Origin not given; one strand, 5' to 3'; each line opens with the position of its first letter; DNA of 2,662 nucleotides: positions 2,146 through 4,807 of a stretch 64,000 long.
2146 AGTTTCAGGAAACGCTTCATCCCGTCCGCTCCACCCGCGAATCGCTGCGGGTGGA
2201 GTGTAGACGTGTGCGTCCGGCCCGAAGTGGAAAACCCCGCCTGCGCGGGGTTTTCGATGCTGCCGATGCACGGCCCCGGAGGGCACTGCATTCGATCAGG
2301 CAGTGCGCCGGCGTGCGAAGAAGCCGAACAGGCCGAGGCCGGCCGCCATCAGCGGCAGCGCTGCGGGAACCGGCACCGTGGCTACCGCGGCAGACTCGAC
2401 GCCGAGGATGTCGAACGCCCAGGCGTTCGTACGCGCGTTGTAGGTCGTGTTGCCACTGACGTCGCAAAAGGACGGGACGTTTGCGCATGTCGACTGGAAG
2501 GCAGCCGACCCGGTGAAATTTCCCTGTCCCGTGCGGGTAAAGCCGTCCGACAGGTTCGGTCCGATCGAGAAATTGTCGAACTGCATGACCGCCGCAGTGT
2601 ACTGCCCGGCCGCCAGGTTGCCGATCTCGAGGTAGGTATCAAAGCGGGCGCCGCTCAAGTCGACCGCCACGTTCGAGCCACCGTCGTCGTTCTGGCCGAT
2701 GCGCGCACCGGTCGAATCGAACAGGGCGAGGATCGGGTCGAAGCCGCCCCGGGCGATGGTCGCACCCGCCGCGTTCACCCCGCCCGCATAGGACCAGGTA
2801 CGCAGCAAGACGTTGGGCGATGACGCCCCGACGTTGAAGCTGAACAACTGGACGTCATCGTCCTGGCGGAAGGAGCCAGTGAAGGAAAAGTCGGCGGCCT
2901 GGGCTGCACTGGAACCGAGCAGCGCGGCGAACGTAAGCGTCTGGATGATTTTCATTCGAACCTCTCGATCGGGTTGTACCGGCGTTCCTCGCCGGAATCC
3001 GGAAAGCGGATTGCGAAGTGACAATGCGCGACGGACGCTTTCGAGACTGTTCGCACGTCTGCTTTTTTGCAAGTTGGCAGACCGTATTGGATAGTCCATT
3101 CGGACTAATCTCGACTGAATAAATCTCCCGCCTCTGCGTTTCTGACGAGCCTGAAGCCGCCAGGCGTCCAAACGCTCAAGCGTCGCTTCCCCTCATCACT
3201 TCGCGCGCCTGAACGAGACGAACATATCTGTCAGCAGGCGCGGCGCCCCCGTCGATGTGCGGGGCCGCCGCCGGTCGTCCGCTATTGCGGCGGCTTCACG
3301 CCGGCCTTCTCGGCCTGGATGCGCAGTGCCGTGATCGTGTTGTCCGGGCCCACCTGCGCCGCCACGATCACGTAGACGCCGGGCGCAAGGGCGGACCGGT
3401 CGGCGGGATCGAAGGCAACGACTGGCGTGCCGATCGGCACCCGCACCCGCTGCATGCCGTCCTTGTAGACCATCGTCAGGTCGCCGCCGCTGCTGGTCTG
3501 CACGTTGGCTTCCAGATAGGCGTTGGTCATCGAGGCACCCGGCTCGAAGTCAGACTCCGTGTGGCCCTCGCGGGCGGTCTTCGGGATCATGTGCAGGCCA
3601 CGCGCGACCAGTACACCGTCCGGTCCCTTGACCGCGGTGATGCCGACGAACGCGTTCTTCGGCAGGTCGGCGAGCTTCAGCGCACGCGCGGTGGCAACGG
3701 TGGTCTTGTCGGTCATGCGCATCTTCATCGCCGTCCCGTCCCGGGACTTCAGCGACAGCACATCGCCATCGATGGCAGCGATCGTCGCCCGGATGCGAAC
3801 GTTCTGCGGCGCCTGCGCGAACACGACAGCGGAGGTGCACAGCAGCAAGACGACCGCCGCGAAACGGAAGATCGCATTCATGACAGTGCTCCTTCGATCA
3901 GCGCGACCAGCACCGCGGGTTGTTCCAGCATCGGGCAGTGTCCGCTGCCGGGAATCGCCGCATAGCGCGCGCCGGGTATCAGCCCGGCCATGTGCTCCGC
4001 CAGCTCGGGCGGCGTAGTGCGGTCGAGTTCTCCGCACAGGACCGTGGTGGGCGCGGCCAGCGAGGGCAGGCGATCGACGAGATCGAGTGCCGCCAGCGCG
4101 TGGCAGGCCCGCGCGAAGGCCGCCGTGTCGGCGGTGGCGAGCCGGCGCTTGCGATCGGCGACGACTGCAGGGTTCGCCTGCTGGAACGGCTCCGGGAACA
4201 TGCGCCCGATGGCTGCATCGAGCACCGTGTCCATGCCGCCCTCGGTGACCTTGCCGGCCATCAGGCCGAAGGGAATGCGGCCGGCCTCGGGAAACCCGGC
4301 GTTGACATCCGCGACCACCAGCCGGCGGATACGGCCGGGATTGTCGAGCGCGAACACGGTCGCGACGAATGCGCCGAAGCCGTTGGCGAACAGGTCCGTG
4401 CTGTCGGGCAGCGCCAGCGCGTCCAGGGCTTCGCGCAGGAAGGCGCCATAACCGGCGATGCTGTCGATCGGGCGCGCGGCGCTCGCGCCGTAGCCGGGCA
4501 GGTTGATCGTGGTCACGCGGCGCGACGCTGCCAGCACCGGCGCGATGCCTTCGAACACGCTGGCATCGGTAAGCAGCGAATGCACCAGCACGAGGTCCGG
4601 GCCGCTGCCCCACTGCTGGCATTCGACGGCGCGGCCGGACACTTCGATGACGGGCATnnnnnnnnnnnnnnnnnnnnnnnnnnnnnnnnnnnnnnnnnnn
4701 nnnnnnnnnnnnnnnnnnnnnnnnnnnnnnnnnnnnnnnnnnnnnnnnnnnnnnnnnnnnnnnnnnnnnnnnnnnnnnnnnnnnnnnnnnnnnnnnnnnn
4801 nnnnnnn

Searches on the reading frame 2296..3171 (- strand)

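Call 9: search_protein_families(library=pfam, proteins=[window:2296-3171:-])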
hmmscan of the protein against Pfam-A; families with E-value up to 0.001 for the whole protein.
window:2296-3171:- (291 aa): 1 family
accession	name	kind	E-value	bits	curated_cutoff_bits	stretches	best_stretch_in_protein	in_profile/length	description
PF07589.16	PEP-CTERM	-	2.8e-05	24.4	20.7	1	265-289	1-24/24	PEP-CTERM motif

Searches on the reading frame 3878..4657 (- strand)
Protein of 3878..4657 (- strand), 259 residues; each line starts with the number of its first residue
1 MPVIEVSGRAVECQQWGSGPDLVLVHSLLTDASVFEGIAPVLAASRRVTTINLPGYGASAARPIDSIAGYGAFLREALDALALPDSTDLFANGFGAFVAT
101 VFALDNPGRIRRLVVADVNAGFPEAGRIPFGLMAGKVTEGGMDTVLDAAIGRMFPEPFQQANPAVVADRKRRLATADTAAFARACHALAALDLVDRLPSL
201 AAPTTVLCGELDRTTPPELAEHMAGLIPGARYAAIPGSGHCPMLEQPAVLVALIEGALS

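Call 8: find_encoding_contigs(protein=window:3878-4657:-, flank=3000, max_places=10)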
Protein window:3878-4657:- (259 aa): no gene with exactly this product is on record in the collection.

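Call 9: search_protein_families(library=pfam, proteins=[window:3878-4657:-])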
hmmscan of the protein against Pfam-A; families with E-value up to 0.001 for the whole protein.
window:3878-4657:- (259 aa): 3 families
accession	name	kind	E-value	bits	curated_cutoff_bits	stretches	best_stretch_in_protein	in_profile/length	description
PF00561.26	Abhydrolase_1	-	5.8e-18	65.9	25.8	2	22-118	3-102/245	alpha/beta hydrolase fold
PF12697.13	Abhydrolase_6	-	1.4e-17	65.5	26.3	1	22-252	1-216/217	Alpha/beta hydrolase family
PF12146.15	Hydrolase_4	-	5.1e-05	23.1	27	1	23-246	8-238/239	Serine aminopeptidase, S33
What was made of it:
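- Checked: They are an alpha/beta hydrolase at 3878-4657(-) and an aldehyde dehydrogenase at 5181-6725(+) (Pfam, call 9).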

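Call 34: find_homologous_proteins(query=window:3878-4657:-, max_evalue=1e-30)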
Query window:3878-4657:- (259 aa): 1273 proteins with E <= 1e-30 among 8000 candidates; the best 120 are listed.
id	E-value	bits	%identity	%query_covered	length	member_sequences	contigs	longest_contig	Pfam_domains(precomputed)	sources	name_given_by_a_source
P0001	5.7e-163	559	100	100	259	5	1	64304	PF12697.14,PF00561.27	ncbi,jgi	jgi:3-oxoadipate enol-lactonase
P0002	3.0e-147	507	91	100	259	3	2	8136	PF12697.14,PF00561.27,PF12146.16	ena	-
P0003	1.5e-146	505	91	100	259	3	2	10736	PF12697.14,PF00561.27,PF12146.16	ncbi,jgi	jgi:3-oxoadipate enol-lactonase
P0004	5.6e-142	490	88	100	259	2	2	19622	PF12697.14,PF00561.27,PF12146.16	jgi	jgi:3-oxoadipate enol-lactonase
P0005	2.0e-139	481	87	100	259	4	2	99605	PF12697.14,PF00561.27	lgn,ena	-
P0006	1.9e-138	478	86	100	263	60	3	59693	PF12697.14,PF00561.27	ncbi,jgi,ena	jgi:3-oxoadipate enol-lactonase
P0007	9.1e-138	476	87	100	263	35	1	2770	PF12697.14,PF00561.27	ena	-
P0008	1.3e-133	462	84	100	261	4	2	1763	PF12697.14,PF00561.27,PF12146.16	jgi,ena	-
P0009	2.9e-124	432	80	100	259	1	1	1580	PF12697.14,PF03096.21,PF00561.27,PF12146.16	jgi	jgi:3-oxoadipate enol-lactonase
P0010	4.2e-117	408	76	100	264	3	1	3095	PF12697.14,PF00561.27,PF12146.16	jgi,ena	jgi:3-oxoadipate enol-lactonase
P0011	2.5e-115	403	75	100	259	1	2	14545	PF12697.14,PF03096.21,PF00561.27,PF00975.27,PF12146.16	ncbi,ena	-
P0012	1.4e-114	400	74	100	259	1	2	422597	PF12697.14,PF00561.27,PF12146.16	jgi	jgi:3-oxoadipate enol-lactonase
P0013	6.2e-105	369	69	99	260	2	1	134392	PF12697.14,PF03096.21,PF00561.27,PF00975.27,PF12146.16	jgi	jgi:3-oxoadipate enol-lactonase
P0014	1.3e-101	358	68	98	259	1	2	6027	PF12697.14,PF03096.21,PF00561.27,PF00975.27,PF12146.16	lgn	-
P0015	2.6e-91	324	92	64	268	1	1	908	PF00413.31,PF00561.27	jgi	jgi:pimeloyl-ACP methyl ester carboxylesterase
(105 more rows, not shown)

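Call 35: find_encoding_contigs(protein=P0001, flank=2500, max_places=2)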
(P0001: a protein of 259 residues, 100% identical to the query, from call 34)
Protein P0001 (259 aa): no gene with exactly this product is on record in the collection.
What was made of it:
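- Tried and rejected: Look-ups: find_encoding_contigs failed for the window's own hydrolase sequence (calls 8, 35).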

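Call 36: find_encoding_contigs(protein=P0003, flank=2500, max_places=2)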
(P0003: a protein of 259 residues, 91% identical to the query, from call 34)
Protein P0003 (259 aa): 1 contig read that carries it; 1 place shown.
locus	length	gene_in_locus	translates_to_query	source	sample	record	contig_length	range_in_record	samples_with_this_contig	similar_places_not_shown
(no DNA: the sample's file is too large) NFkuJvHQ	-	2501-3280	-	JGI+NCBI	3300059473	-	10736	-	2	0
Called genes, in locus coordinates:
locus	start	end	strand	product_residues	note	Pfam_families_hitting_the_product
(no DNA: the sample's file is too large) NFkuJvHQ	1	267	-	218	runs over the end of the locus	-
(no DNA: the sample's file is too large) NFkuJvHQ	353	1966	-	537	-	PF00171:Aldedh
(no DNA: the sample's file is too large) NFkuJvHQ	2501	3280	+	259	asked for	PF00561:Abhydrolase_1, PF12146:Hydrolase_4 (weak), PF12697:Abhydrolase_6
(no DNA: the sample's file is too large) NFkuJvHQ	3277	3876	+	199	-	PF18914:DUF5666 (faint)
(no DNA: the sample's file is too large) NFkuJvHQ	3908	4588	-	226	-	PF00392:GntR, PF07729:FCD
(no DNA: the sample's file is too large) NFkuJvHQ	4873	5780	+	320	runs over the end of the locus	?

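Call 37: find_encoding_contigs(protein=P0005, flank=2500, max_places=2)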
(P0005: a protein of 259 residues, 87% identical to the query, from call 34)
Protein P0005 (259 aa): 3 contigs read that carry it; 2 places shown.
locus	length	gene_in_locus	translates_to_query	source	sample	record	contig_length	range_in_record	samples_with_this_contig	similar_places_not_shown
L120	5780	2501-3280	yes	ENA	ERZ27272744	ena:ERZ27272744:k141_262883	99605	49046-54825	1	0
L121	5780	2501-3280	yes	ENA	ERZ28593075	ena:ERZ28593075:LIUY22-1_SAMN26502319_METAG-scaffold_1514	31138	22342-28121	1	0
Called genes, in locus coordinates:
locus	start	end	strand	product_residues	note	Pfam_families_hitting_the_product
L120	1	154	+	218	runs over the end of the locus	PF02798:GST_N, PF13417:GST_N_3, PF13409:GST_N_2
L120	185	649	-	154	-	-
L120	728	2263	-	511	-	PF00171:Aldedh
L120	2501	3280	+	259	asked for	PF00561:Abhydrolase_1, PF12697:Abhydrolase_6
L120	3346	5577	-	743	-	PF00072:Response_reg (weak), PF11849:DUF3369, PF00990:GGDEF, PF00563:EAL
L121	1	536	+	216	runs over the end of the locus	PF02798:GST_N, PF13417:GST_N_3, PF13409:GST_N_2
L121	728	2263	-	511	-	PF00171:Aldedh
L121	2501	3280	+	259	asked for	PF00561:Abhydrolase_1, PF12697:Abhydrolase_6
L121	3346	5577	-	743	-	PF00072:Response_reg (weak), PF11849:DUF3369, PF00990:GGDEF, PF00563:EAL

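Call 38: find_encoding_contigs(protein=P0006, flank=2500, max_places=3)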
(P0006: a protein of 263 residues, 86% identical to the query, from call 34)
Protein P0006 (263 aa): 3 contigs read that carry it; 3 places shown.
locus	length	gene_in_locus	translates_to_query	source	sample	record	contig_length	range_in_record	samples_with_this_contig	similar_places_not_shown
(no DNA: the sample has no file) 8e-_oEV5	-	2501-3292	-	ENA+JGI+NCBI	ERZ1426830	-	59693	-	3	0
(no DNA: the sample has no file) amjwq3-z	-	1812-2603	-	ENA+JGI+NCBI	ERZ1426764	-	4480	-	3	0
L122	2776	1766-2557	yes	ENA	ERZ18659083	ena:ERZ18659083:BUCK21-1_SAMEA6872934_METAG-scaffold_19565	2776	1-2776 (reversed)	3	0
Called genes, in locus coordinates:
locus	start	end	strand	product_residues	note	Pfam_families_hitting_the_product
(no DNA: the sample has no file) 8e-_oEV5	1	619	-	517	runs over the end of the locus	PF00005:ABC_tran, PF13304:AAA_21 (faint), PF00005:ABC_tran (weak)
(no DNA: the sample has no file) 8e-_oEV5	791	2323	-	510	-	PF00171:Aldedh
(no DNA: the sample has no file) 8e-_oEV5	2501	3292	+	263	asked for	PF00561:Abhydrolase_1, PF12697:Abhydrolase_6, PF00561:Abhydrolase_1 (weak)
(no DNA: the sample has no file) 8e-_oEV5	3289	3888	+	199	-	PF18914:DUF5666 (faint)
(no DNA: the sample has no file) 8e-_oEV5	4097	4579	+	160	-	-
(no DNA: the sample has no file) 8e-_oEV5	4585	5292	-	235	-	PF00392:GntR, PF07729:FCD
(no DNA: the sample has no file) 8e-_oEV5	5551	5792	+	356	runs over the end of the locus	PF06500:FrsA-like, PF02129:Peptidase_S15 (weak), PF00561:Abhydrolase_1 (faint), PF12146:Hydrolase_4 (faint), PF00326:Peptidase_S9, PF12697:Abhydrolase_6 (weak)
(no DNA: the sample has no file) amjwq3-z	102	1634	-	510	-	PF00171:Aldedh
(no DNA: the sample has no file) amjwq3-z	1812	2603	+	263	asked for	PF00561:Abhydrolase_1, PF12697:Abhydrolase_6, PF00561:Abhydrolase_1 (weak)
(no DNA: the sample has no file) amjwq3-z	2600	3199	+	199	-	PF18914:DUF5666 (faint)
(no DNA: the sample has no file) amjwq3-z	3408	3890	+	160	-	-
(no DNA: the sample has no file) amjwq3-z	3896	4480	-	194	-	?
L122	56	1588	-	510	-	PF00171:Aldedh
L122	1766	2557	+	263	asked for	PF00561:Abhydrolase_1, PF12697:Abhydrolase_6, PF00561:Abhydrolase_1 (weak)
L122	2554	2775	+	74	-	?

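Call 50: list_cluster_members(proteins=[P0001, P0005, P0006])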
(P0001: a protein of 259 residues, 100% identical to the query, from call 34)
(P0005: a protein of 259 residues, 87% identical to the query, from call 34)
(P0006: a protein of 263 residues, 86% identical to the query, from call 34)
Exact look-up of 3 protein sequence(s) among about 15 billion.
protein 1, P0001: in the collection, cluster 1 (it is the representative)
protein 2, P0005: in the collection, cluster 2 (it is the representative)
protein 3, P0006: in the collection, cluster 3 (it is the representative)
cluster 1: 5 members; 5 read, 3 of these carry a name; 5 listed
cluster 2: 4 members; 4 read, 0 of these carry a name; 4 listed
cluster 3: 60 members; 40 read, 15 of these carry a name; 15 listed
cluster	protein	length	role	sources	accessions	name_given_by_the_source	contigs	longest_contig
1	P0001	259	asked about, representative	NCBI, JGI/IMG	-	3-oxoadipate enol-lactonase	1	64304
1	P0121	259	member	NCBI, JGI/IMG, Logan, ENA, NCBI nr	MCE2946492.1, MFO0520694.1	MAG: alpha/beta fold hydrolase [bacterium] | 3-oxoadipate enol-lactonase | alpha/beta hydrolase [Betaproteobacteria bacterium]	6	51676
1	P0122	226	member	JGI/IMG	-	pimeloyl-ACP methyl ester carboxylesterase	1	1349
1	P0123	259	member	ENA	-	-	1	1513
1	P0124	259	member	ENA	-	-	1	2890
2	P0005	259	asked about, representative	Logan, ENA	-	-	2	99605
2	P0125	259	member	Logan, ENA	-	-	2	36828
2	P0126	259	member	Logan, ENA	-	-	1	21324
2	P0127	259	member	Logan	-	-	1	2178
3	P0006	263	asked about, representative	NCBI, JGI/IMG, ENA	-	3-oxoadipate enol-lactonase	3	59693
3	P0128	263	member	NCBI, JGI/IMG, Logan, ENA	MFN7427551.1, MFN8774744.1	MAG: alpha/beta fold hydrolase [bacterium] | 3-oxoadipate enol-lactonase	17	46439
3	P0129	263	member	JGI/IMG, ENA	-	3-oxoadipate enol-lactonase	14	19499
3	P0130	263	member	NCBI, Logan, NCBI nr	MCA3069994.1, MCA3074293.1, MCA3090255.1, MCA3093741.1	MAG: alpha/beta fold hydrolase [Rhodocyclaceae bacterium] | alpha/beta fold hydrolase [Rhodocyclaceae bacterium]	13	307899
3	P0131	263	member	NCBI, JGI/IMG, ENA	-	3-oxoadipate enol-lactonase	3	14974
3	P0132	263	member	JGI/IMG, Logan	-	3-oxoadipate enol-lactonase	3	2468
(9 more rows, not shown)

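Call 52: find_encoding_contigs(protein=P0121, flank=2000, max_places=4)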
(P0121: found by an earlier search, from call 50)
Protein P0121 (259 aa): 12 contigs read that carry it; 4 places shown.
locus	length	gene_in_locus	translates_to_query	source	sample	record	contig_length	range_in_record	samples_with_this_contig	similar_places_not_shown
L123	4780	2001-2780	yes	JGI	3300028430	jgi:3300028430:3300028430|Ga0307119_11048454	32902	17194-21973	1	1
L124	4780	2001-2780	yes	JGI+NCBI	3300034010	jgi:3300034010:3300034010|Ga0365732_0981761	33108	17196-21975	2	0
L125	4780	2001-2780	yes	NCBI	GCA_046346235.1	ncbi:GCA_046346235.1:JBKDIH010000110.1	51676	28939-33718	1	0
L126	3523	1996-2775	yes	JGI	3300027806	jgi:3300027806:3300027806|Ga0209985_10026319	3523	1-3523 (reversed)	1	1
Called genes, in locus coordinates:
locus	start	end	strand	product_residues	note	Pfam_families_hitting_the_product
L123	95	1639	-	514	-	PF00171:Aldedh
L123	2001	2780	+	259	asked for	PF00561:Abhydrolase_1 (weak), PF12146:Hydrolase_4 (weak), PF12697:Abhydrolase_6, PF00561:Abhydrolase_1 (weak)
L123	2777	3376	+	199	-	PF18914:DUF5666 (faint)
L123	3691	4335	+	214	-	-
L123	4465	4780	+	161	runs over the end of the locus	PF10027:DUF2269 (weak)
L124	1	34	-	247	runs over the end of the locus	-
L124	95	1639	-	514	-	PF00171:Aldedh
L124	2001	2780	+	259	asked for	PF00561:Abhydrolase_1 (weak), PF12146:Hydrolase_4 (weak), PF12697:Abhydrolase_6, PF00561:Abhydrolase_1 (weak)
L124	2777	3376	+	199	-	PF18914:DUF5666 (faint)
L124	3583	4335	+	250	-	-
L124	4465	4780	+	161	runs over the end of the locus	PF10027:DUF2269 (weak)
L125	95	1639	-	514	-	PF00171:Aldedh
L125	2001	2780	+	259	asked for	PF00561:Abhydrolase_1 (weak), PF12146:Hydrolase_4 (weak), PF12697:Abhydrolase_6, PF00561:Abhydrolase_1 (weak)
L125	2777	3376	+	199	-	PF18914:DUF5666 (faint)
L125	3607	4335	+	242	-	-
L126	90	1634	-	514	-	PF00171:Aldedh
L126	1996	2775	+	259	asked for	PF00561:Abhydrolase_1 (weak), PF12146:Hydrolase_4 (weak), PF12697:Abhydrolase_6, PF00561:Abhydrolase_1 (weak)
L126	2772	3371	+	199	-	PF18914:DUF5666 (faint)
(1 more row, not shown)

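Call 53: find_encoding_contigs(protein=P0002, flank=2000, max_places=3)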
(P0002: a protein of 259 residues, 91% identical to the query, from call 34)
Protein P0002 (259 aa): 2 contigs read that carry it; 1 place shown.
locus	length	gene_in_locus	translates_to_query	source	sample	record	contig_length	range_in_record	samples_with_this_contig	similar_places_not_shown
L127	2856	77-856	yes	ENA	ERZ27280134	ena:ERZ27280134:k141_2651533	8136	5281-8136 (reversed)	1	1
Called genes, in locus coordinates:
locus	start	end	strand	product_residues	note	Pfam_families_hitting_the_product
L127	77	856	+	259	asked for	PF00561:Abhydrolase_1, PF12146:Hydrolase_4 (weak), PF12697:Abhydrolase_6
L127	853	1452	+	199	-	PF18914:DUF5666 (faint)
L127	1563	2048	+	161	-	PF10027:DUF2269 (weak)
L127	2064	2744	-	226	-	PF00392:GntR, PF07729:FCD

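Call 54: find_encoding_contigs(protein=P0004, flank=2000, max_places=3)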
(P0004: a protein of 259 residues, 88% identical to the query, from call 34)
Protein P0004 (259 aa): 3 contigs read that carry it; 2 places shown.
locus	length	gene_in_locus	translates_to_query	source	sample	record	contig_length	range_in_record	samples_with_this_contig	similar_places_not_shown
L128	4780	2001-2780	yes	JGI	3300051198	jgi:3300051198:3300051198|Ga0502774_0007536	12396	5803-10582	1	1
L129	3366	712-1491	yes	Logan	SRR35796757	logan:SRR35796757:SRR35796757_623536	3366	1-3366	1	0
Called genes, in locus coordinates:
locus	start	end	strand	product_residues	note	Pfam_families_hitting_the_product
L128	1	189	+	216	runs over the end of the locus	PF02798:GST_N, PF13417:GST_N_3, PF13409:GST_N_2, PF13410:GST_C_2 (weak)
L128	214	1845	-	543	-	PF00171:Aldedh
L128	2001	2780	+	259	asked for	PF00561:Abhydrolase_1, PF12146:Hydrolase_4 (weak), PF12697:Abhydrolase_6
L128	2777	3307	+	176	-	PF10027:DUF2269 (weak)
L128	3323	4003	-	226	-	PF00392:GntR, PF07729:FCD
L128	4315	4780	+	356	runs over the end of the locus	PF06500:FrsA-like, PF02129:Peptidase_S15 (weak), PF00561:Abhydrolase_1 (faint), PF12146:Hydrolase_4 (faint), PF00326:Peptidase_S9, PF12697:Abhydrolase_6 (weak)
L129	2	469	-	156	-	?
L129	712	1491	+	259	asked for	PF00561:Abhydrolase_1, PF12146:Hydrolase_4 (weak), PF12697:Abhydrolase_6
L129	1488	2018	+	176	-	PF10027:DUF2269 (weak)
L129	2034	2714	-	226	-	PF00392:GntR, PF07729:FCD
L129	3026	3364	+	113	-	?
